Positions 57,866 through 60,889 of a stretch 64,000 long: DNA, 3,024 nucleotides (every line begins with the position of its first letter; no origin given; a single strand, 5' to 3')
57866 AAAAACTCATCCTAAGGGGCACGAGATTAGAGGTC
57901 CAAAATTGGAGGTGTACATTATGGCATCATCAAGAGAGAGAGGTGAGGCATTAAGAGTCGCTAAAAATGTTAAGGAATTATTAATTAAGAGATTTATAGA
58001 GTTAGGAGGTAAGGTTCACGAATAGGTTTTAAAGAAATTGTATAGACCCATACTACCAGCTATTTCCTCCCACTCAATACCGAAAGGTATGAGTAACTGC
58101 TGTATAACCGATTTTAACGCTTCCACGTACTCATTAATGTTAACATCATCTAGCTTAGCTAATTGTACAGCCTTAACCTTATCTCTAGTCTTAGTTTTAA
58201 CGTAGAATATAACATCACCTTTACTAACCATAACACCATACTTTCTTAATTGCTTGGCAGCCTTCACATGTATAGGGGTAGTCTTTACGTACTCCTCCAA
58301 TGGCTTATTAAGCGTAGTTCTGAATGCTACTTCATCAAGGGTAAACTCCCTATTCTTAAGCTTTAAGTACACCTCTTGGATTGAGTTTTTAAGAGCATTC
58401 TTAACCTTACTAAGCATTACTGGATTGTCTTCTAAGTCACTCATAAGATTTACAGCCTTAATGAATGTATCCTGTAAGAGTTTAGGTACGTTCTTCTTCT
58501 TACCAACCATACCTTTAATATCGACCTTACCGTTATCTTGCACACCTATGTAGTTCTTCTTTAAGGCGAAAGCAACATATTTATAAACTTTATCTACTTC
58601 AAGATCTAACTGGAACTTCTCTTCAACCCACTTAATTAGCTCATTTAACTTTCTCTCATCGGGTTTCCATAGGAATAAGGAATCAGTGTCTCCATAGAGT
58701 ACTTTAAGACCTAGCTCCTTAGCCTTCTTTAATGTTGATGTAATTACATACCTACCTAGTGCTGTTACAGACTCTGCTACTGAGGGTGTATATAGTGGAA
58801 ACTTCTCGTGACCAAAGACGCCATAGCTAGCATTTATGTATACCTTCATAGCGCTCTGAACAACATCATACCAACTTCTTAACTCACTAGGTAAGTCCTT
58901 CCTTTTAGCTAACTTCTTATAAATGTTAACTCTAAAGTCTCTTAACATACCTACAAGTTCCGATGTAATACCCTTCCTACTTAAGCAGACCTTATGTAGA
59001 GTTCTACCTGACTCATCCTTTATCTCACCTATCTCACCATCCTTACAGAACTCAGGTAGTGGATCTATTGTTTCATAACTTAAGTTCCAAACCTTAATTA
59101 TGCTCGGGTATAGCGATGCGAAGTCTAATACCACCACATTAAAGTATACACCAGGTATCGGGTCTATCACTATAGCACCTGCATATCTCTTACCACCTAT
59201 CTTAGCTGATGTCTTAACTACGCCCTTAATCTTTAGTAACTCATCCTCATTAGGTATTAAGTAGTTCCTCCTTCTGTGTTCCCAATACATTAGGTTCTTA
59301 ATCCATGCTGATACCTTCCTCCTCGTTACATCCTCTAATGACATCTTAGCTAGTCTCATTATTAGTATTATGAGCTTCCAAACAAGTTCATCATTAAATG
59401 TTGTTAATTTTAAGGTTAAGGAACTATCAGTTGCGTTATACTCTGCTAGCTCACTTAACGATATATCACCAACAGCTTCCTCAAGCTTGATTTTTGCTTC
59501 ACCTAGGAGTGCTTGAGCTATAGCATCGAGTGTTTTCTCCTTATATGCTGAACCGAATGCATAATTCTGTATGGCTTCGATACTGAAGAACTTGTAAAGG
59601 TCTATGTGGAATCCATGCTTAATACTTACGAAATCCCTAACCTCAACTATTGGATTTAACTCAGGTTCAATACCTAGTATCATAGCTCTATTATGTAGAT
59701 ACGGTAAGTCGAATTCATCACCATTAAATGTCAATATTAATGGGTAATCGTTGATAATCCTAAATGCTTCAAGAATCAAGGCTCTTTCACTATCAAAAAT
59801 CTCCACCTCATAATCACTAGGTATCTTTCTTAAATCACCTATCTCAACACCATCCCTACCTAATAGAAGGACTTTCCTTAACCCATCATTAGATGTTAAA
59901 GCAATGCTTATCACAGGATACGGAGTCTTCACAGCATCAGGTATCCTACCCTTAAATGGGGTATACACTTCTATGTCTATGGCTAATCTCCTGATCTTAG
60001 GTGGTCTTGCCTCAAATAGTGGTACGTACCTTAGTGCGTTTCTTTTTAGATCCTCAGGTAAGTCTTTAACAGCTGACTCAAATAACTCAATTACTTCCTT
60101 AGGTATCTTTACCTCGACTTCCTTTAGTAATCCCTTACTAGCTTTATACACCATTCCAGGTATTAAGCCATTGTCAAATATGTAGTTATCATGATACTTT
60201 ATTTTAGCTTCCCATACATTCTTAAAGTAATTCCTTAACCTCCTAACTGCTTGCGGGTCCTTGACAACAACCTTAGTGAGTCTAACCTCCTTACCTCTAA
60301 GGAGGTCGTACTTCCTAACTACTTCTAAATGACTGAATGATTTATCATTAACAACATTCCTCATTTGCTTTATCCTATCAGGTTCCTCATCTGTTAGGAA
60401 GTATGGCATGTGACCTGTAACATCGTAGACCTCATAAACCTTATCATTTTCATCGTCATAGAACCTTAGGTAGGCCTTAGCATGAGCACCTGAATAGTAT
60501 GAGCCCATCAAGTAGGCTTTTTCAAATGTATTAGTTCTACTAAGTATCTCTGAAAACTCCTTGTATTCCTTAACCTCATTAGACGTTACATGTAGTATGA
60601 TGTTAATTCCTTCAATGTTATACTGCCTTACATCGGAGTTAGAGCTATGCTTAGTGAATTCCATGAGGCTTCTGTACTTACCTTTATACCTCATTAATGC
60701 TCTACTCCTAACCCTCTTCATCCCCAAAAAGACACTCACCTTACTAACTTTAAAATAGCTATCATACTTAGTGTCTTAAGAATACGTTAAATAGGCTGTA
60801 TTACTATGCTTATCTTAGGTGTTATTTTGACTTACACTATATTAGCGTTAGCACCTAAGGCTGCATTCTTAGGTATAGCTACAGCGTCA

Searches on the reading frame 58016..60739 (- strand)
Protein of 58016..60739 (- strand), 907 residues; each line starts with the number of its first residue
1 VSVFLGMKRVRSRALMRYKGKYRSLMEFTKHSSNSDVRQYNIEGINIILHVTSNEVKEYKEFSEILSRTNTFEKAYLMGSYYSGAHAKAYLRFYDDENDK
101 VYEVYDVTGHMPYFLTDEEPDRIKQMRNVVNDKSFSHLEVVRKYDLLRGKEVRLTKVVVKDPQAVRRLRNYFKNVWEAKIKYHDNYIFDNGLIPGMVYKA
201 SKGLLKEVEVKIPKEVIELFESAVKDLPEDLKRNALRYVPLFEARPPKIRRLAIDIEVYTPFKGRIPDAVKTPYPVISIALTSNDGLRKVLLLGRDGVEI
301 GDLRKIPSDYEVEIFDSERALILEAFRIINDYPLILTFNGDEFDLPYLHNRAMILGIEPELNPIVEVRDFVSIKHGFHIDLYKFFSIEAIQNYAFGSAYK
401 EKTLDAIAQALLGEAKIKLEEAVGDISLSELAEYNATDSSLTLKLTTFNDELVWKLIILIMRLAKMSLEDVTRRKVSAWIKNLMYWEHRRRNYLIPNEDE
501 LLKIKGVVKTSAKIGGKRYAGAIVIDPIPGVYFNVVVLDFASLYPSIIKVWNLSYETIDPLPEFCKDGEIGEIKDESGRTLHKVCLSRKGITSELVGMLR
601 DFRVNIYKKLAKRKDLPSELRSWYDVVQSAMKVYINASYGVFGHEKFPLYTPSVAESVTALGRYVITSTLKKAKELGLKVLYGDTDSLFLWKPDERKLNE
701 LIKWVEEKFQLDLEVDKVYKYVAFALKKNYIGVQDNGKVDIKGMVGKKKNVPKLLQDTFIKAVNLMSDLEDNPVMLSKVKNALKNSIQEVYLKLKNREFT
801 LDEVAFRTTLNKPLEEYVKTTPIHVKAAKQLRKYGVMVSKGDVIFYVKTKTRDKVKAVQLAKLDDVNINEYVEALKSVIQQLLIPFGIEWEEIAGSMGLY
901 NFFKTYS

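Call 18: search_protein_families(library=ncbifam, proteins=[window:58016-60739:-], max_evalue=0.00001)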
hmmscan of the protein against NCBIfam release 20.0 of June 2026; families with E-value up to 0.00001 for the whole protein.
window:58016-60739:- (907 aa): 9 families
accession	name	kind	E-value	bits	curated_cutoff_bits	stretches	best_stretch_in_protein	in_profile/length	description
NF004419.0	PRK05761.1-5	equivalog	0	1224.5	1285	1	49-903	77-930/932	DNA-directed DNA polymerase I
NF004415.0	PRK05761.1-1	equivalog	0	1037.6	1289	1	63-905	39-876/883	DNA-directed DNA polymerase I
NF004417.0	PRK05761.1-3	equivalog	0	1021.1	780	1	54-897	17-855/858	DNA-directed DNA polymerase I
TIGR00592.1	pol2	superfamily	3.2e-44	151.3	239.95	1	485-864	760-1146/1176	DNA polymerase (pol2)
NF004421.0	PRK05762.1-2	equivalog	3.2e-39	134.9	570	1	74-699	8-571/795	DNA polymerase II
NF004416.0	PRK05761.1-2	equivalog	4e-28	98.2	516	2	623-884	389-647/665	type B DNA-directed DNA polymerase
NF004422.0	PRK05762.1-4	equivalog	4.4e-24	84.9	1103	1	277-697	169-562/789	DNA polymerase II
NF004420.0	PRK05762.1-1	equivalog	2.2e-20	72.9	1435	1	286-830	174-708/783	DNA polymerase II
NF004418.0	PRK05761.1-4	subfamily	1.3e-18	66.6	692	1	521-892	325-699/717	type B DNA-directed DNA polymerase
